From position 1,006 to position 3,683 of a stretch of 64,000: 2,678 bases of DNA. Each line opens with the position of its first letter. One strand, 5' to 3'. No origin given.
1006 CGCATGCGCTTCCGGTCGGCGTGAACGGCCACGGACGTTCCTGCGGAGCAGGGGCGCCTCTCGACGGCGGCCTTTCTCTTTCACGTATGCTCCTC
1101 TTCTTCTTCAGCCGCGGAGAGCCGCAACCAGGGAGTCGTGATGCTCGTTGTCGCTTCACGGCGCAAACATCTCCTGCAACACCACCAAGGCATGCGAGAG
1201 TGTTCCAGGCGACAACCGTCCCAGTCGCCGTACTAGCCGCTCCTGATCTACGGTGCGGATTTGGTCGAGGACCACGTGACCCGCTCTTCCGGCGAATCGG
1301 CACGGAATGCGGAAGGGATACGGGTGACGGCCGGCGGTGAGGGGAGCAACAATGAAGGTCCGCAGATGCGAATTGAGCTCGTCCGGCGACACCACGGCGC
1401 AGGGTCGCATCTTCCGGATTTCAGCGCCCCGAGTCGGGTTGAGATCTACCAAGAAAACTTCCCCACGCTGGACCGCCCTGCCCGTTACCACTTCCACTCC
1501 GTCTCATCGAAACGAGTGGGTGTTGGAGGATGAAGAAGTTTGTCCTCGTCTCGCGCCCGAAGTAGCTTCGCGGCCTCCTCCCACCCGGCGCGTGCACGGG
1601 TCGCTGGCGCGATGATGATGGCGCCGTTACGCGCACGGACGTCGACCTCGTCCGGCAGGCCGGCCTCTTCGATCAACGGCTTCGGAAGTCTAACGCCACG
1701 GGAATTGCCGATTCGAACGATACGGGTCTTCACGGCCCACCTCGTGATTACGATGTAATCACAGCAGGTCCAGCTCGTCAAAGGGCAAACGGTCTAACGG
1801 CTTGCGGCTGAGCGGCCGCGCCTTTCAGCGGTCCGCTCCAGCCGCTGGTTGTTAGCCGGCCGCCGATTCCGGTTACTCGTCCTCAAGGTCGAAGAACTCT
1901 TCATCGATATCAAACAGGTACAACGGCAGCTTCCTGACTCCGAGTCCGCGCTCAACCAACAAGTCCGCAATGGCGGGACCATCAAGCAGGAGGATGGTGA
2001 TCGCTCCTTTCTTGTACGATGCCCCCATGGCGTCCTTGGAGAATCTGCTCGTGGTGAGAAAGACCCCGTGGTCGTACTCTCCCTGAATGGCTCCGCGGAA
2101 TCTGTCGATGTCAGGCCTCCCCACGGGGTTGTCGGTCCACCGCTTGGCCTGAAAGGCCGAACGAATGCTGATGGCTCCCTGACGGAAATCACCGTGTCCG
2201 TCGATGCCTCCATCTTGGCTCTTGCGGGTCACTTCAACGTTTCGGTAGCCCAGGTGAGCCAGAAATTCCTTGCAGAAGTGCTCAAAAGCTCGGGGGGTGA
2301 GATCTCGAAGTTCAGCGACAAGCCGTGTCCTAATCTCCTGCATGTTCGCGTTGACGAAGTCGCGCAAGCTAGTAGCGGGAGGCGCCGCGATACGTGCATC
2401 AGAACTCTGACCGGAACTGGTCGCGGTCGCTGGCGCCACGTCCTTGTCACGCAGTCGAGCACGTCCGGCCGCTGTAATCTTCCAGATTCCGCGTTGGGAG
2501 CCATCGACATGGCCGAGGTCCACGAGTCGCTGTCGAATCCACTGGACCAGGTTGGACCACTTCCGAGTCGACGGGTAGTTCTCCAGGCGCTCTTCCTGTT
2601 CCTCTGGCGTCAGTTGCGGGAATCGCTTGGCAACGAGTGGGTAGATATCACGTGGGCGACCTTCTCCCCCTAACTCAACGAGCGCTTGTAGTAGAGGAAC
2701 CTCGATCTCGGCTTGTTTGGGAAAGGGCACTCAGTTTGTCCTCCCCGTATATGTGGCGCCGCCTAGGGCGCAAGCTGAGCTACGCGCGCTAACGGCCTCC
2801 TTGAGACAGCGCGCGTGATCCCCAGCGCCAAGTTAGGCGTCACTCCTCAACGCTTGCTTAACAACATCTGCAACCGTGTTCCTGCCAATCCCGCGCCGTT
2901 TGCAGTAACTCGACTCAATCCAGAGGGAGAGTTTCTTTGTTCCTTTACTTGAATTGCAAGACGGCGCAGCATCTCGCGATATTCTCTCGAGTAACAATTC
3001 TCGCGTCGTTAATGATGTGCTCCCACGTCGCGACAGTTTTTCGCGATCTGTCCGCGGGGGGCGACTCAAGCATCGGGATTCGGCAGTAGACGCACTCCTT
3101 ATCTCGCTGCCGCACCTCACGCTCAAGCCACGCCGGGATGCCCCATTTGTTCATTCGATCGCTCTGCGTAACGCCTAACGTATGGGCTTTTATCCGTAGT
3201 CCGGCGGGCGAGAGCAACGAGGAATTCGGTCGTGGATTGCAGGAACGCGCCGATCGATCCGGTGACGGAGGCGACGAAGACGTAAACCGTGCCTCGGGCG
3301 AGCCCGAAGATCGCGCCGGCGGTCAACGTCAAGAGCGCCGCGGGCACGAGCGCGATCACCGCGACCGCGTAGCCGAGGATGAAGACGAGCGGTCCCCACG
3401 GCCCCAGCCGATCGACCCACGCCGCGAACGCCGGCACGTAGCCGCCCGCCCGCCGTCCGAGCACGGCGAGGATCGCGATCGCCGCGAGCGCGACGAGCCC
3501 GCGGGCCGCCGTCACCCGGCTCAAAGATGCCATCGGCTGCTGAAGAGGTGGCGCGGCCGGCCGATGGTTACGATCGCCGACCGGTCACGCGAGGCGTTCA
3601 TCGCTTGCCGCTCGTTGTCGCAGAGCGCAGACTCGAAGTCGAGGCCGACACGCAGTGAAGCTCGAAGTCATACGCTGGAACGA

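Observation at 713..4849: ~270-bp direct repeats bracket a 3.6-kb block of defence genes and housekeeping-gene remnants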

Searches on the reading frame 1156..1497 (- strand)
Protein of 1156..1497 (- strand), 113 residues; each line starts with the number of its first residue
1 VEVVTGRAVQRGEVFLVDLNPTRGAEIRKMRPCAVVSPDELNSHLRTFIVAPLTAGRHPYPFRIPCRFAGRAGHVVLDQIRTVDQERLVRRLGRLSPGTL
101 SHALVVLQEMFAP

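Call 10: search_protein_families(library=pfam, proteins=[window:1156-1497:-], max_evalue=0.01)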
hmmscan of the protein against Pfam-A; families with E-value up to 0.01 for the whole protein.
window:1156-1497:- (113 aa): 1 family
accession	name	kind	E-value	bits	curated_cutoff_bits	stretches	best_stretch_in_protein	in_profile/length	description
PF02452.23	PemK_toxin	-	8.6e-26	90.7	23.1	1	10-111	1-109/109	PemK-like, MazF-like toxin of type II toxin-antitoxin system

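Call 53: find_homologous_proteins(query=window:1156-1497:-, max_evalue=1e-25)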
Query window:1156-1497:- (113 aa): 4271 proteins with E <= 1e-25 among 4387 candidates; the best 120 are listed.
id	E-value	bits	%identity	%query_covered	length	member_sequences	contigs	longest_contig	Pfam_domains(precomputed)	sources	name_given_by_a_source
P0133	6.1e-61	221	92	98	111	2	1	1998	PF02452.24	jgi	jgi:mRNA interferase MazF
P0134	1.1e-54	201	80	98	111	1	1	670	PF02452.24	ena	-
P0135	3.3e-54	199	85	94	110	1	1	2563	PF02452.24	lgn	-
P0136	5.2e-54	199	82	100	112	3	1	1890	PF02452.24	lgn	-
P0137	7.5e-54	198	87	93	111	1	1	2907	PF02452.24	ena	-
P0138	1.4e-53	197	80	98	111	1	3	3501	PF02452.24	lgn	-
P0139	2.1e-53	197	80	98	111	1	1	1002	PF02452.24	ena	-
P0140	2.3e-53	197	80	98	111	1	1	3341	PF02452.24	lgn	-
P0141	4.9e-53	196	81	98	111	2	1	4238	PF02452.24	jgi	-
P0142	7.6e-53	195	80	98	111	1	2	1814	PF02452.24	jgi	jgi:mRNA interferase MazF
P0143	8.7e-53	195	81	100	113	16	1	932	PF02452.24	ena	-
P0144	9.3e-53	195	81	98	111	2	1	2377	PF02452.24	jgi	-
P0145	1.5e-52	194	78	98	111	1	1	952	PF02452.24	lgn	-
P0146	1.6e-52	194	78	98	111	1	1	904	PF02452.24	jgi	-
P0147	1.6e-52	194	79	98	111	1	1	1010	PF02452.24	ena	-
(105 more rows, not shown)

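Call 54: find_encoding_contigs(protein=P0133, flank=3000, max_places=3)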
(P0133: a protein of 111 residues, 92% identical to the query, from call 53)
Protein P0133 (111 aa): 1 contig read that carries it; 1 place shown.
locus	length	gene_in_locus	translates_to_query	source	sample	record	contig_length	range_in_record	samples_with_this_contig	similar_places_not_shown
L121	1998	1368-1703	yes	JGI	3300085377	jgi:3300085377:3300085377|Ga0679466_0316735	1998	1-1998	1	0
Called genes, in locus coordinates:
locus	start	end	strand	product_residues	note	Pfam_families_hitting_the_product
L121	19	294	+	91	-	PF02604:PhdYeFM_antitox (weak)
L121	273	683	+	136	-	PF01850:PIN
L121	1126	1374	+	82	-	PF04014:MazE_antitoxin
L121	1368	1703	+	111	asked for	PF02452:PemK_toxin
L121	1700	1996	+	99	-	?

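Call 55: find_encoding_contigs(protein=P0137, flank=3000, max_places=3)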
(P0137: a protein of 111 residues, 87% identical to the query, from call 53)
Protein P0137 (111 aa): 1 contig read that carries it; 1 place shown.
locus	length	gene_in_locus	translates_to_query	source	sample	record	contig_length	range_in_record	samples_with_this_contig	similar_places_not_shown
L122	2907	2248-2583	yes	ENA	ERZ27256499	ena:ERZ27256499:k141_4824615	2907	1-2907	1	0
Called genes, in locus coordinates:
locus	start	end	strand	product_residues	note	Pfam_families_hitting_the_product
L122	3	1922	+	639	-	?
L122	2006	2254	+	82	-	PF04014:MazE_antitoxin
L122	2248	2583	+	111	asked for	PF02452:PemK_toxin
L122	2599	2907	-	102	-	?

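Call 62: search_protein_families(library=padloc, proteins=[window:1156-1497:-], max_evalue=0.01)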
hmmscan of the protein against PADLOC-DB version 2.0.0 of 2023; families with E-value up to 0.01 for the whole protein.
window:1156-1497:- (113 aa): 0 families

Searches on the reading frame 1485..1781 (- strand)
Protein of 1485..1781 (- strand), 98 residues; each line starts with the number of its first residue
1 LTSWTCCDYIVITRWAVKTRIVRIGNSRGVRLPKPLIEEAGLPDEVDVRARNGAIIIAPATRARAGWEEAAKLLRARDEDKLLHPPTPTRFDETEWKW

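Call 10: search_protein_families(library=pfam, proteins=[window:1485-1781:-], max_evalue=0.01)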
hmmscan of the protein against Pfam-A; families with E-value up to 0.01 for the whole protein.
window:1485-1781:- (98 aa): 1 family
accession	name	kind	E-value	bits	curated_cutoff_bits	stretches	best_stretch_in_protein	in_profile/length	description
PF04014.23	MazE_antitoxin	-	7.4e-07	29.5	24.7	1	21-62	1-45/48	Antidote-toxin recognition MazE, bacterial antitoxin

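Call 62: search_protein_families(library=padloc, proteins=[window:1485-1733:-], max_evalue=0.01)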
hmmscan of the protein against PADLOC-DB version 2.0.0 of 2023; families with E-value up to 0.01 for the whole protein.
window:1485-1733:- (82 aa): 0 families

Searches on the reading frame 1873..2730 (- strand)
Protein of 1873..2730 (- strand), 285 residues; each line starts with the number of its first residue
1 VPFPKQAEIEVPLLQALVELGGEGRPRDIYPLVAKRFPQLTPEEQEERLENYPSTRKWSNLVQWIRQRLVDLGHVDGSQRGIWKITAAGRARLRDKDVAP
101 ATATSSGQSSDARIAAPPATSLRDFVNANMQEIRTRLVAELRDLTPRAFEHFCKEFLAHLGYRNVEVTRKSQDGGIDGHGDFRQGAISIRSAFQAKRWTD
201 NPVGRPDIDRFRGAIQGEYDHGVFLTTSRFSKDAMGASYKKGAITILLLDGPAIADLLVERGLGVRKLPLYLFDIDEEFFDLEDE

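Call 10: search_protein_families(library=pfam, proteins=[window:1873-2730:-], max_evalue=0.01)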
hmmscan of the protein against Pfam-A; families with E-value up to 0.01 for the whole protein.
window:1873-2730:- (285 aa): 3 families
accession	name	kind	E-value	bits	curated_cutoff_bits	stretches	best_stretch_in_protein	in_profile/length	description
PF04471.18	Mrr_cat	-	5.5e-26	91.4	21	1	141-258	1-115/115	Restriction endonuclease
PF14338.12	Mrr_N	-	5.8e-18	65.3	29.5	1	9-94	4-86/87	Mrr N-terminal domain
PF22722.2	NA-iREase1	-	3.3e-08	33.9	27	1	149-241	1-91/106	NACHT-associated inactive Restriction Endonuclease 1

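Call 17: find_encoding_contigs(protein=window:1873-2730:-, flank=10000, max_places=10)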
Protein window:1873-2730:- (285 aa): no gene with exactly this product is on record in the collection.

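Call 35: find_homologous_proteins(query=window:1873-2730:-, max_evalue=1e-20)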
Query window:1873-2730:- (285 aa): 667 proteins with E <= 1e-20 among 5070 candidates; the best 120 are listed.
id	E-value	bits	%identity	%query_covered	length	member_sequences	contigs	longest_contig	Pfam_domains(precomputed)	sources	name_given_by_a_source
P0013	3.9e-180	615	96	100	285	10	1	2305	PF14338.13,PF22722.3,PF04471.19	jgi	-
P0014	9.8e-173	591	93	100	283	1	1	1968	PF14338.13,PF22722.3,PF04471.19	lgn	-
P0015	5.9e-172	588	91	100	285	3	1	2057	PF14338.13,PF22722.3,PF04471.19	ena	-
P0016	6.6e-171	585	90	100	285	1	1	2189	PF14338.13,PF22722.3,PF04471.19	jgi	jgi:restriction system protein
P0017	1.0e-164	565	88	100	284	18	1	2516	PF14338.13,PF22722.3,PF04471.19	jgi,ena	-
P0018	1.0e-164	565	88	100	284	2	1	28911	PF14338.13,PF22722.3,PF04471.19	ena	-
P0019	5.1e-164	562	88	100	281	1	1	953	PF14338.13,PF22722.3,PF04471.19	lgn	-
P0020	8.3e-164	562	88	100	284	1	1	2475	PF14338.13,PF22722.3,PF04471.19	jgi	-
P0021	8.5e-164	562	88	100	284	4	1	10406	PF14338.13,PF22722.3,PF04471.19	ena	-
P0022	2.2e-163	560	88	100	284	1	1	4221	PF14338.13,PF22722.3,PF04471.19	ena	-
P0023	3.1e-163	560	88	100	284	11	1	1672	PF14338.13,PF22722.3,PF04471.19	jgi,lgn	-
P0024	7.4e-163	559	87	100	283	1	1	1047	PF14338.13,PF22722.3,PF04471.19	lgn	-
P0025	8.2e-163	558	88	100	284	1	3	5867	PF14338.13,PF22722.3,PF04471.19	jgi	jgi:restriction system protein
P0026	1.6e-162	557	87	100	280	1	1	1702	PF14338.13,PF22722.3,PF04471.19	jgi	jgi:restriction system protein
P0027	2.1e-162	557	87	100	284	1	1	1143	PF14338.13,PF22722.3,PF04471.19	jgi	jgi:restriction system protein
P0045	3.4e-154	530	83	96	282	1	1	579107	PF14338.13,PF22722.3,PF04471.19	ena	-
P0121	1.5e-125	436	67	100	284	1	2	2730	PF14338.13,PF22722.3,PF04471.19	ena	-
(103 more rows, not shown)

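Call 36: find_encoding_contigs(protein=P0018, flank=8000, max_places=3)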
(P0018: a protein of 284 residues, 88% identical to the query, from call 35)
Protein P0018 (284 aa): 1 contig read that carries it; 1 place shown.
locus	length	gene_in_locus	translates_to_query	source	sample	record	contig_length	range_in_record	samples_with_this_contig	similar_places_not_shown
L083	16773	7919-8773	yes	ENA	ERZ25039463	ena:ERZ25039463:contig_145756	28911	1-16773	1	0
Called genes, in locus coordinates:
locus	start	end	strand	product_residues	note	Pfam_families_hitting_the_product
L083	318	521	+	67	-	-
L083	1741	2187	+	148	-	-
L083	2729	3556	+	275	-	PF00082:Peptidase_S8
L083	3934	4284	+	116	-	-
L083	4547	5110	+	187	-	-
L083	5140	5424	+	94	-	-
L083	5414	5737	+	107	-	-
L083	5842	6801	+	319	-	PF01797:Y1_Tnp, PF08299:Bac_DnaA_C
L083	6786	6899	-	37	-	-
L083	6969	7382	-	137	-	PF08818:DUF1801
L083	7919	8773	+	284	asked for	PF14338:Mrr_N, PF04471:Mrr_cat, PF22722:NA-iREase1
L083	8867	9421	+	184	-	-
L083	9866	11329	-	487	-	PF00501:AMP-binding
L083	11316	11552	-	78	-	-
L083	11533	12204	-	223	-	PF00132:Hexapep, PF14602:Hexapep_2 (weak)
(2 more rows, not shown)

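Call 37: find_encoding_contigs(protein=P0045, flank=8000, max_places=3)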
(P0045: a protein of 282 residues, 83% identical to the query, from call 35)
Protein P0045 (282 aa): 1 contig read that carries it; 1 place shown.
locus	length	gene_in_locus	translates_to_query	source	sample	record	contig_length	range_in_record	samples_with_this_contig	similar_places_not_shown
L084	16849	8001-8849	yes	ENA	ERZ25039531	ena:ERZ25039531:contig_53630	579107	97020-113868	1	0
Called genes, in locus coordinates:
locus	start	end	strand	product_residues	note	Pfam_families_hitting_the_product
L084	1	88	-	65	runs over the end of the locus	-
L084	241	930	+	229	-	-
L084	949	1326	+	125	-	PF04012:PspA_IM30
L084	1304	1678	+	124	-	-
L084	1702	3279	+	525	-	PF09084:NMT1 (weak), PF00691:OmpA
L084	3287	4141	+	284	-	PF00528:BPD_transp_1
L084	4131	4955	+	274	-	PF00005:ABC_tran, PF13304:AAA_21 (faint)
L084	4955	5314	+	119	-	-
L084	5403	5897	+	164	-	-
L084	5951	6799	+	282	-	-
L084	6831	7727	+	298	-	PF00004:AAA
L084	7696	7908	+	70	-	-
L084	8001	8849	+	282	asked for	PF14338:Mrr_N, PF04471:Mrr_cat, PF22722:NA-iREase1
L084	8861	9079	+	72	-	-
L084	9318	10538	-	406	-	PF21033:RMD1-3 (faint), PF13431:TPR_17 (faint), PF13181:TPR_8 (faint), PF00515:TPR_1 (faint), PF07719:TPR_2 (faint), PF13414:TPR_11 (faint), PF13424:TPR_12 (faint), PF13428:TPR_14 (faint), +2 more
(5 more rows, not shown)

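Call 38: find_encoding_contigs(protein=P0013, flank=8000, max_places=3)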
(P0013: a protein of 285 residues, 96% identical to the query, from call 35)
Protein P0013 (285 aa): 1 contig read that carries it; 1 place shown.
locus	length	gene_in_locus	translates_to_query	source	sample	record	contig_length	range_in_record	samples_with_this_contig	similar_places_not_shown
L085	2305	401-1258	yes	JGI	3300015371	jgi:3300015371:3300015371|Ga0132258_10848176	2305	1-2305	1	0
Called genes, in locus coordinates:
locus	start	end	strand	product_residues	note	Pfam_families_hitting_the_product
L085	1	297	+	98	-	?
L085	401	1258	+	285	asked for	PF14338:Mrr_N, PF04471:Mrr_cat, PF22722:NA-iREase1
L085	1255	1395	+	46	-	-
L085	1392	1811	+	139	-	PF00903:Glyoxalase (weak), PF18029:Glyoxalase_6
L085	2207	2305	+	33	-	?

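Call 48: find_related_loci(query=window:1873-2730:-, collection=metagenome_contigs, flank=6000)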
Query window:1873-2730:- (285 aa) in metagenome_contigs; peptide patterns used: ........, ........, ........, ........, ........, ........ (x = any residue, [..] = any of these).
91 stretches matched a pattern; 35 encode a relative of the query (tblastn E <= 1e-3); 35 distinct loci.
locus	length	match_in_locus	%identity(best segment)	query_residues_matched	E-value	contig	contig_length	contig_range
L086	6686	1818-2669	88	1-285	5e-171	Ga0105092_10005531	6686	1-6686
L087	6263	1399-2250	88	1-285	2e-171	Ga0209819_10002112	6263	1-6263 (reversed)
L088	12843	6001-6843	79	1-285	2e-154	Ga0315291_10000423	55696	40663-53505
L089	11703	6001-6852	76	1-285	8e-153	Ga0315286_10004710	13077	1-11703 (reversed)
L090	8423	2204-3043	76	1-285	3e-149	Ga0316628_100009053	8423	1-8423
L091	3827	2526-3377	76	1-285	4e-152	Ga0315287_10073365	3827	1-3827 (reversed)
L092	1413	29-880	72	1-285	1e-153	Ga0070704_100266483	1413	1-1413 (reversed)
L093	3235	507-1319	74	1-273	6e-145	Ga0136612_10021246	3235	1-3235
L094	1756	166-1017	68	1-285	2e-141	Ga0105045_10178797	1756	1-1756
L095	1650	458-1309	68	1-285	2e-141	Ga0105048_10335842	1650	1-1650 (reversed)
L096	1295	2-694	85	54-285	9e-142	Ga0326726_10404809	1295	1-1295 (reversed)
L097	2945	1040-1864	66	1-285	2e-132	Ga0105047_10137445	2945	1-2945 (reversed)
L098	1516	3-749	75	35-285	3e-137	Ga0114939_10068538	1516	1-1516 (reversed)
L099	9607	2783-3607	66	1-285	1e-126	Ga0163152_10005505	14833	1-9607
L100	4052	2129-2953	66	1-285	7e-129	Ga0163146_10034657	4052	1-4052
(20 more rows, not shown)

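Call 62: search_protein_families(library=padloc, proteins=[window:1873-2730:-], max_evalue=0.01)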
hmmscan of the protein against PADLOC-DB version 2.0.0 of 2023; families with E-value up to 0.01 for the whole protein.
window:1873-2730:- (285 aa): 7 families
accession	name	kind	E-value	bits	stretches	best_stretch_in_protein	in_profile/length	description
PDLC04796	PDC-S02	-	9.1e-36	121.6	1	50-283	161-382/390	-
PDLC03657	mREase_IV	-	7.7e-22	76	1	119-281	147-315/317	Type IV methyl-directed restriction enzyme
PDLC04806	PDC-S02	-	7.2e-20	69.5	1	133-261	174-303/324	-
PDLC04819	PDC-S02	-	7.7e-11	39.8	1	137-260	188-308/334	-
PDLC03203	mREase_II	-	7.8e-08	29.9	1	157-263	264-376/393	Type II methyl-directed restriction enzyme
PDLC03852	LmuA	-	0.0028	15.7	1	140-205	14-81/336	-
PDLC02416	Aga_REase-TIR-PNTD1-PNTD2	-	0.0044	13.7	1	141-196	5-60/572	Class I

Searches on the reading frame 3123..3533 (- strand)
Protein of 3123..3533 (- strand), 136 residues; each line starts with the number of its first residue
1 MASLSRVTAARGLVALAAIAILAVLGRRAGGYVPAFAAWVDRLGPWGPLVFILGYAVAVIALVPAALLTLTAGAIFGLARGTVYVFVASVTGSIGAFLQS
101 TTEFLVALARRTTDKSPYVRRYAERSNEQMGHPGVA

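Call 10: search_protein_families(library=pfam, proteins=[window:3123-3533:-], max_evalue=0.01)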
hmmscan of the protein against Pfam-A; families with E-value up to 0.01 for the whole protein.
window:3123-3533:- (136 aa): 1 family
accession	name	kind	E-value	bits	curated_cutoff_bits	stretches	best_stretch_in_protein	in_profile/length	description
PF09335.16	VTT_dom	-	0.00041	21.2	33.9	1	63-117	1-55/123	VTT domain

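Call 60: search_protein_families(library=ncbifam, proteins=[window:3192-3533:-], max_evalue=0.01)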
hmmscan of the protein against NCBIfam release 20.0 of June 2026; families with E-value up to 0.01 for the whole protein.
seq(114 aa): 0 families
